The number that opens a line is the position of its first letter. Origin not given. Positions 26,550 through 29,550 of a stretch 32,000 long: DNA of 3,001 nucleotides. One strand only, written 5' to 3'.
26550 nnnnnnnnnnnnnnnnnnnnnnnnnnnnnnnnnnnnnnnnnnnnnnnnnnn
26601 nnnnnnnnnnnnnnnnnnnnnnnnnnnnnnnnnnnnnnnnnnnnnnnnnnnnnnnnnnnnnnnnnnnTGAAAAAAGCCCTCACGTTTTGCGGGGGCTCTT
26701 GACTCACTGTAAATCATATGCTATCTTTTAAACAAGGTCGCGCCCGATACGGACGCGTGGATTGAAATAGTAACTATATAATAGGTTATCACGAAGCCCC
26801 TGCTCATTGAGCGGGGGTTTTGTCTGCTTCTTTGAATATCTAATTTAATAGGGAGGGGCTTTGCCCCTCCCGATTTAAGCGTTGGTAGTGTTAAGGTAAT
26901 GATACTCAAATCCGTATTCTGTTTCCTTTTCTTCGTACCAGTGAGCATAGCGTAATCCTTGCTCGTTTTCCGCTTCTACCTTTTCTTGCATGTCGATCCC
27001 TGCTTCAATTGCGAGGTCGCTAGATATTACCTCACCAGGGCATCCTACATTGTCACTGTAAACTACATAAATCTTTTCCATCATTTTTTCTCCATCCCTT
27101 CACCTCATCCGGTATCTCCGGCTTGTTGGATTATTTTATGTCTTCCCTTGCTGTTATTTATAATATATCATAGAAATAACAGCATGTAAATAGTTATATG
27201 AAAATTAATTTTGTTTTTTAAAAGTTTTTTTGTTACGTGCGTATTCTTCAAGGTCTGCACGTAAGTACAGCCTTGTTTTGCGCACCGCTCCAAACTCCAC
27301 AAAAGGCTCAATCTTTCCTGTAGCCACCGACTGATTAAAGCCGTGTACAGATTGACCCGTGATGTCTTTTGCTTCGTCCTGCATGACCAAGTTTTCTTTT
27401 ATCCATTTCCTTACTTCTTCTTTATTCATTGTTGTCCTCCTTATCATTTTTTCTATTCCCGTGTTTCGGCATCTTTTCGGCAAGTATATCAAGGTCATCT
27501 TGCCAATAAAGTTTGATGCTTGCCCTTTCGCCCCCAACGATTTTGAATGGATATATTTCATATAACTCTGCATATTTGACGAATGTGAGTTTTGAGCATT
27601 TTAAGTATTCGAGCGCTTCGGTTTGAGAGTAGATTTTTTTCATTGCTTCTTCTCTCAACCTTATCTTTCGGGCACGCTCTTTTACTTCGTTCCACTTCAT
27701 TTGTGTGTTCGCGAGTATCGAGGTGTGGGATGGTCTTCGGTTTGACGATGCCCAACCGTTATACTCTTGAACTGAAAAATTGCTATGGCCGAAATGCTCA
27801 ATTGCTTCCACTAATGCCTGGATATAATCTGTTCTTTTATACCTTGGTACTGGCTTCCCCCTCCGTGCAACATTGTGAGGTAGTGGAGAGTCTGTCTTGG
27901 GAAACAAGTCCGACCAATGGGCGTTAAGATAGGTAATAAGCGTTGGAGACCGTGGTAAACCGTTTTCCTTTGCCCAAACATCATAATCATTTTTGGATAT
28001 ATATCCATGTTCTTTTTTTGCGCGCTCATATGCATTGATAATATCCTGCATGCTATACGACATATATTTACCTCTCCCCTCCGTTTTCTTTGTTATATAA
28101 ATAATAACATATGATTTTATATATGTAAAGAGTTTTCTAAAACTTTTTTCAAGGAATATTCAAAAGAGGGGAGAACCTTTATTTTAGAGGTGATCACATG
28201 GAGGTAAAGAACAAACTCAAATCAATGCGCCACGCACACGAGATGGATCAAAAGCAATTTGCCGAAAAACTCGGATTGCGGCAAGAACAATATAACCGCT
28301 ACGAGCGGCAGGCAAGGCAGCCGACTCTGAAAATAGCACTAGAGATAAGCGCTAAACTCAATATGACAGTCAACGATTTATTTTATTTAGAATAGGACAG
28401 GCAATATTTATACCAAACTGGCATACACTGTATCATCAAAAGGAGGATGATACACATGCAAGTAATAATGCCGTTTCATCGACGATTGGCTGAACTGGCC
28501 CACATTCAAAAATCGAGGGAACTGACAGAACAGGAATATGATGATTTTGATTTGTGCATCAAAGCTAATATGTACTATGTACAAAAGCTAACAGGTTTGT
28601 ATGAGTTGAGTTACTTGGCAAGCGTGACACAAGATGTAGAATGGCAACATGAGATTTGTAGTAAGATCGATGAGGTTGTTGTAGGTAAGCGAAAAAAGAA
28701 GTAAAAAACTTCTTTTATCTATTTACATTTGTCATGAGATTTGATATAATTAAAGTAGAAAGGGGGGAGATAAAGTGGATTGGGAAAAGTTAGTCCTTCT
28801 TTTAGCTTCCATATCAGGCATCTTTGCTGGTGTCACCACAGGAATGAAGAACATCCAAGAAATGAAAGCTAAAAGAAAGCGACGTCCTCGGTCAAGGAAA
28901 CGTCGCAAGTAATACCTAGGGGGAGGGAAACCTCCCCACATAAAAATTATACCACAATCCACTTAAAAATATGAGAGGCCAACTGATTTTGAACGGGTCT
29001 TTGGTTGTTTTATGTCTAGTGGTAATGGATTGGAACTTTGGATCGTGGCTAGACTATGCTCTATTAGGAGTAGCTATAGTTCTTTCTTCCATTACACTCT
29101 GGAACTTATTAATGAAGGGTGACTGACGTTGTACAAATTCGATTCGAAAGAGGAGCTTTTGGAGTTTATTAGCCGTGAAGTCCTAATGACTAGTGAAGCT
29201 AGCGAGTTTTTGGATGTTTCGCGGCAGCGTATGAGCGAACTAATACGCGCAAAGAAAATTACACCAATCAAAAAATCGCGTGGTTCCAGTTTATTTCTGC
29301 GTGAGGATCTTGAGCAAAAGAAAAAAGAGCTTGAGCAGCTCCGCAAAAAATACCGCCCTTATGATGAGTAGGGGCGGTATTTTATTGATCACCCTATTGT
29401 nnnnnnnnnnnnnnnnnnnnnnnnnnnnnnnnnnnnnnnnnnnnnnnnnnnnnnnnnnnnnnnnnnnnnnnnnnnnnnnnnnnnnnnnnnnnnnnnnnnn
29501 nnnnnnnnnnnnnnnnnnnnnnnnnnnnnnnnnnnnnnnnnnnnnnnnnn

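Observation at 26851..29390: Compact, enzyme-free cassette of regulators and membrane peptides at the prophage terminus, a candidate undescribed module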

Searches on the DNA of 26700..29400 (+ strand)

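Call 3: search_dna_similar(query=window:26700-29400:+, collection=phages, mode=near, max_rows=25)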
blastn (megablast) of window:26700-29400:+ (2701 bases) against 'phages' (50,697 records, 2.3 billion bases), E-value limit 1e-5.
No match.

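Call 6: search_dna_similar(query=window:26700-29400:+, collection=phages, mode=distant, max_rows=25)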
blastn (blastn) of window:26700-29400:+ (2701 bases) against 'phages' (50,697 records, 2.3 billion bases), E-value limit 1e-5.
No match.

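Call 116: build_rna_model(alignment_id=A11, structure=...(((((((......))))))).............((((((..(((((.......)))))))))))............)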
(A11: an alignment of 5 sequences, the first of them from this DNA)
Model R1 built from alignment A11 (5 sequences, 79 columns); structure: as given.
model positions 74; base pairs 18; branch points 1; effective number of sequences 2.61; information 0.763 bits per position. Calibrated on 0.2 Mb of random sequence (short: E-values are rough).
structure used (alignment columns):
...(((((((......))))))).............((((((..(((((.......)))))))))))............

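Call 117: search_with_rna_model(model_id=R1, sources=[window, L005, L059, L060, L065, L066, L067, L068, L070, L075, L076, L077, L078, L080, L081, L082, L083, L085, L086, L087, L088, L089, L091, L093, L096, L101, L103, L105, L109, L111, L112, L118, L119, L120, L124, L125, L127, L128, L130, L131, L133, L135, L001, L017, L038, L041, L045, L046, L047, L049, L055, L058, L061, L062, L063, L064], max_evalue=1, make_alignment=true)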
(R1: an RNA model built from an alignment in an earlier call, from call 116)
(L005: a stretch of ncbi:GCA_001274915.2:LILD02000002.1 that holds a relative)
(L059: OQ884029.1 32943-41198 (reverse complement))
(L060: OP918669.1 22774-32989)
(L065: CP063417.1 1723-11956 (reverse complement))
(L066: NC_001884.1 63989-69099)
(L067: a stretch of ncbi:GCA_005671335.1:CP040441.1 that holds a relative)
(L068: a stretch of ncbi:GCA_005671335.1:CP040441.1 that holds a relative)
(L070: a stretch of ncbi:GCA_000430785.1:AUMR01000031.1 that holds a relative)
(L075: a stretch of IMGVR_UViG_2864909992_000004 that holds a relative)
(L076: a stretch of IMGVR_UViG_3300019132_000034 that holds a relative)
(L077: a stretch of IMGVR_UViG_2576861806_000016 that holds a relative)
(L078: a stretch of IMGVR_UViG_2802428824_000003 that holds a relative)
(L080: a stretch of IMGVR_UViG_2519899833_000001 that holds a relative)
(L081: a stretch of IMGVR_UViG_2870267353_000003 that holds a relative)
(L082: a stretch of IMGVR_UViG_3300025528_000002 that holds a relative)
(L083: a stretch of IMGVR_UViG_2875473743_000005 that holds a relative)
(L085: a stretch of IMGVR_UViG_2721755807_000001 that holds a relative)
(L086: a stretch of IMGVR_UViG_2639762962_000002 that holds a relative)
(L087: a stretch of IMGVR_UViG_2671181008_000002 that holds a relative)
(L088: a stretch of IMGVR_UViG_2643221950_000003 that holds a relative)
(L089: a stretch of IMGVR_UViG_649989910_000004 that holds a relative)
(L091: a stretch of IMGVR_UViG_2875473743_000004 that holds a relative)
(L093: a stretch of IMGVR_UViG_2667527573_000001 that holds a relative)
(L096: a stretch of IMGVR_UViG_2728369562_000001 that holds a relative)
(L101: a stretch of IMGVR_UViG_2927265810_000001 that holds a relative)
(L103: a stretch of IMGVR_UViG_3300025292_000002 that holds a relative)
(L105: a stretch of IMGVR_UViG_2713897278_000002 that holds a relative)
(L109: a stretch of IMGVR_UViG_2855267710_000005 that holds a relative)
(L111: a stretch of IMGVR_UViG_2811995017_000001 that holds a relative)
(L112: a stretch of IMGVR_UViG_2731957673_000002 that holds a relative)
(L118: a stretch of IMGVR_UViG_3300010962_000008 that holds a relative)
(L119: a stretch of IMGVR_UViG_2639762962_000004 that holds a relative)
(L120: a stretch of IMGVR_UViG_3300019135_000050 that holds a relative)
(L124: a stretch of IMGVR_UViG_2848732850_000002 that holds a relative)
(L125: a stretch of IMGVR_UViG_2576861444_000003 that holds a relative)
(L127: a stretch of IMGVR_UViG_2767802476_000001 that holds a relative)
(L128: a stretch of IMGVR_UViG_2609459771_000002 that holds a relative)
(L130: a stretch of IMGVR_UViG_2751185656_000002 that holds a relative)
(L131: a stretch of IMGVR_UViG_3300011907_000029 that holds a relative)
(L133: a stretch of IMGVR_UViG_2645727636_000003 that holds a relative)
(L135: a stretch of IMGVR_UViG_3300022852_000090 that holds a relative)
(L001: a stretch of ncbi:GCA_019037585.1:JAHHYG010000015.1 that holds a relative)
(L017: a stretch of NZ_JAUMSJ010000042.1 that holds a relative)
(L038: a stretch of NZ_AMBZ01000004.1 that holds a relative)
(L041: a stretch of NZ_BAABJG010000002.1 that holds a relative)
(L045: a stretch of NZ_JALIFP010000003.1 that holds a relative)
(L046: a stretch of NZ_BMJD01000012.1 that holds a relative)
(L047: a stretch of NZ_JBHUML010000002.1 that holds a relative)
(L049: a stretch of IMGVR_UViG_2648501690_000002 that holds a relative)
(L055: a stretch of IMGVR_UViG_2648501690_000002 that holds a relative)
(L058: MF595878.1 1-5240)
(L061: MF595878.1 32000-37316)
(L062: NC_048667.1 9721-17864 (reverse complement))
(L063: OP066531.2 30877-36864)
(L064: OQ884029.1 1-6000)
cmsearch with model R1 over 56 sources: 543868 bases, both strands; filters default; matches with E-value up to 1: 30.
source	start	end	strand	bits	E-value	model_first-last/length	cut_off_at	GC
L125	3693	3766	-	89.9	1.7e-22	1-74/74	no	0.51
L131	3696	3769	-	85.5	2.9e-21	1-74/74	no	0.49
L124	3696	3770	-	85.3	3.3e-21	1-74/74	no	0.48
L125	2349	2423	-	81.6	3.7e-20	1-74/74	no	0.49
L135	3697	3770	-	80.6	7.3e-20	1-74/74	no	0.5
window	28870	28940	-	77.5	5.4e-19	1-74/74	no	0.52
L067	6714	6782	-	67.3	4.2e-16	1-74/74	no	0.57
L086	3701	3765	-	48.7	8.2e-11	1-74/74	no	0.45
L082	3702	3766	-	48.4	9.6e-11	1-74/74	no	0.4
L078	3707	3771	-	43.7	2.2e-09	1-74/74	no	0.45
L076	3702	3766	-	43.3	2.8e-09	1-74/74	no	0.45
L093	3722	3794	-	39.1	4.3e-08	1-74/74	no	0.52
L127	3686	3759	-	35.5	4.4e-07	1-74/74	no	0.47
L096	3686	3759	-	32.8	2.6e-06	1-74/74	no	0.51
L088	3674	3748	-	32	4.3e-06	1-74/74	no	0.48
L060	4700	4773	-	31.8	5.2e-06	1-74/74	no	0.53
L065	4718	4778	-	30.8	9.4e-06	1-74/74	no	0.46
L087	3709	3783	-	29.8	1.9e-05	1-74/74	no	0.49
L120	3711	3787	-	27.6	7.9e-05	1-74/74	no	0.6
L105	3669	3742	-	26.3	0.00019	1-74/74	no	0.47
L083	3695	3771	-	26.2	0.00019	1-74/74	no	0.52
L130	3719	3799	-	22.6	0.002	1-74/74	no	0.52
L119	5055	5129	+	19.4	0.016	1-74/74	no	0.41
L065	2882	2917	+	18.3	0.035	1-74/74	no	0.33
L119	3719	3763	-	17.6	0.054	1-74/74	no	0.49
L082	7994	8027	-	17.1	0.074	1-74/74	no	0.44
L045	11103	11142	+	16.2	0.13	1-74/74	no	0.38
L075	6306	6339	-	15.5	0.22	1-74/74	no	0.41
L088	4192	4251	+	13.2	0.95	1-74/74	no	0.32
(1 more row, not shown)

Alignment A12: 30 matches aligned to the model, 142 columns, each read 5' to 3' on its own strand. Consensus structure (alignment columns), stored with it:
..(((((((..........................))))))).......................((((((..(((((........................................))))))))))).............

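Call 118: search_with_rna_model(model_id=R1, sources=[window, L060, L065, L067, L076, L078, L082, L083, L086, L087, L088, L093, L096, L105, L120, L124, L125, L127, L130, L131, L135], max_evalue=0.005, make_alignment=true)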
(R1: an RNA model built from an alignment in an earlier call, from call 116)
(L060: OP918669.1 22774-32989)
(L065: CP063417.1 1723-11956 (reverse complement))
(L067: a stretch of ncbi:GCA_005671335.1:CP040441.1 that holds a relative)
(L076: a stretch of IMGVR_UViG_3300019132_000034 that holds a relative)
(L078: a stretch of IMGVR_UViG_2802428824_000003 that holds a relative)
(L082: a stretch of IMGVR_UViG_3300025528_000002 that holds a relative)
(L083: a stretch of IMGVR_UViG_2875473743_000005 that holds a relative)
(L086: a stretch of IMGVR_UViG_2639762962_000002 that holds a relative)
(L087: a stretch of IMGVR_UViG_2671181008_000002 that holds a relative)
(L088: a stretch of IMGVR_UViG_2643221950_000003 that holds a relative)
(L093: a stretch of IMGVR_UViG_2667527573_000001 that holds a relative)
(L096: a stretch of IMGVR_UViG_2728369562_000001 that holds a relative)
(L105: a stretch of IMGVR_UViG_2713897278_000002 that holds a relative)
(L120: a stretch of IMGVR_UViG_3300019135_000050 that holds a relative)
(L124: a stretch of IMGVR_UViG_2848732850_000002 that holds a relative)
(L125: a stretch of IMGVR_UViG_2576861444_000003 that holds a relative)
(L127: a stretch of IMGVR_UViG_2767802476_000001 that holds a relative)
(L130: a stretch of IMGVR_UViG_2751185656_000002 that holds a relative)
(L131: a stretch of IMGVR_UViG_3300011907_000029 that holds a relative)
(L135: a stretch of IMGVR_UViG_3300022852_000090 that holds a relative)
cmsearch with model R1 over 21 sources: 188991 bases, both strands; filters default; matches with E-value up to 0.005: 22.
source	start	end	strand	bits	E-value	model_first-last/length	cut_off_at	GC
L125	3693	3766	-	89.9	5.9e-23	1-74/74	no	0.51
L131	3696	3769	-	85.5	1e-21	1-74/74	no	0.49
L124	3696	3770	-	85.3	1.1e-21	1-74/74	no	0.48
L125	2349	2423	-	81.6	1.3e-20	1-74/74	no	0.49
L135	3697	3770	-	80.6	2.5e-20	1-74/74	no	0.5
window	28870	28940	-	77.5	1.9e-19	1-74/74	no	0.52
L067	6714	6782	-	67.3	1.4e-16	1-74/74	no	0.57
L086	3701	3765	-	48.7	2.8e-11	1-74/74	no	0.45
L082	3702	3766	-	48.4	3.3e-11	1-74/74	no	0.4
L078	3707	3771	-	43.7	7.6e-10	1-74/74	no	0.45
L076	3702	3766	-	43.3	9.8e-10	1-74/74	no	0.45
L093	3722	3794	-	39.1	1.5e-08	1-74/74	no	0.52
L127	3686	3759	-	35.5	1.5e-07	1-74/74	no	0.47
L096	3686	3759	-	32.8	9.1e-07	1-74/74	no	0.51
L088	3674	3748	-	32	1.5e-06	1-74/74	no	0.48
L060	4700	4773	-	31.8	1.8e-06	1-74/74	no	0.53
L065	4718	4778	-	30.8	3.3e-06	1-74/74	no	0.46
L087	3709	3783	-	29.8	6.7e-06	1-74/74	no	0.49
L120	3711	3787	-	27.6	2.7e-05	1-74/74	no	0.6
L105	3669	3742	-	26.3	6.6e-05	1-74/74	no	0.47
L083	3695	3771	-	26.2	6.7e-05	1-74/74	no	0.52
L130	3719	3799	-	22.6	0.0007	1-74/74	no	0.52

Alignment A13: 22 matches aligned to the model, 122 columns, each read 5' to 3' on its own strand. Consensus structure (alignment columns), stored with it:
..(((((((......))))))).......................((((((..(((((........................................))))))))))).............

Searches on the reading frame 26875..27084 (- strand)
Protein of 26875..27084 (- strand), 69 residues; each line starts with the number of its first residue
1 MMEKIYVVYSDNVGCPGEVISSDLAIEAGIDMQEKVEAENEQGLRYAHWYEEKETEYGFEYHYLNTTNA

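Call 4: search_protein_families(library=pfam, max_evalue=0.1, proteins=[window:26875-27084:-])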
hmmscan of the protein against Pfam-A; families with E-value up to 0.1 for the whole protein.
window:26875-27084:- (69 aa): 0 families

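Call 7: search_protein_families(library=phrogs, max_evalue=0.01, proteins=[window:26875-27084:-])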
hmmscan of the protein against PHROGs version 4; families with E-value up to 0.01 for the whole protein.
window:26875-27084:- (69 aa): 0 families

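Call 8: search_protein_families(library=padloc, max_evalue=0.01, proteins=[window:26875-27084:-])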
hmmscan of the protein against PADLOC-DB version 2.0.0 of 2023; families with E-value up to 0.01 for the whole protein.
window:26875-27084:- (69 aa): 0 families

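Call 9: search_protein_families(library=ncbifam, max_evalue=0.01, proteins=[window:26875-27084:-])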
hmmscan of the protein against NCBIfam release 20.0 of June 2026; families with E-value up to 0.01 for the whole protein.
window:26875-27084:- (69 aa): 0 families

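Call 72: search_protein_families(library=pfam, max_evalue=5, proteins=[window:26875-27084:-])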
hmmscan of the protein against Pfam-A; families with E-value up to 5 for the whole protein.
window:26875-27084:- (69 aa): 0 families

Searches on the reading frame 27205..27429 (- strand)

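Call 4: search_protein_families(library=pfam, max_evalue=0.1, proteins=[window:27205-27429:-])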
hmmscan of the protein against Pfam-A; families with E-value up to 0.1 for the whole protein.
window:27205-27429:- (74 aa): 1 family
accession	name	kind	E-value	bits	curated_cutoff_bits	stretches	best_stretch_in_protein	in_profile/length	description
PF12728.13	HTH_17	-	0.0005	20.7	27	1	18-67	5-50/51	Helix-turn-helix domain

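Call 7: search_protein_families(library=phrogs, max_evalue=0.01, proteins=[window:27205-27429:-])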
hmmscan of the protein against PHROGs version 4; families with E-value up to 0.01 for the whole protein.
window:27205-27429:- (74 aa): 2 families
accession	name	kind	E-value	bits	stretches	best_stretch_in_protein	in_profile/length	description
phrog_4691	-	integration and excision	3.3e-08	34.5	1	1-69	5-70/78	excisionase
phrog_19174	-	unknown function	0.00048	21.3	1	11-72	40-98/100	-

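Call 8: search_protein_families(library=padloc, max_evalue=0.01, proteins=[window:27205-27429:-])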
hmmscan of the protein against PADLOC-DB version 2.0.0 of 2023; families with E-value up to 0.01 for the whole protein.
window:27205-27429:- (74 aa): 0 families

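Call 9: search_protein_families(library=ncbifam, max_evalue=0.01, proteins=[window:27205-27429:-])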
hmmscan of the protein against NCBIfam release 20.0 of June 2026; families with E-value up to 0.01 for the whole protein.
window:27205-27429:- (74 aa): 0 families
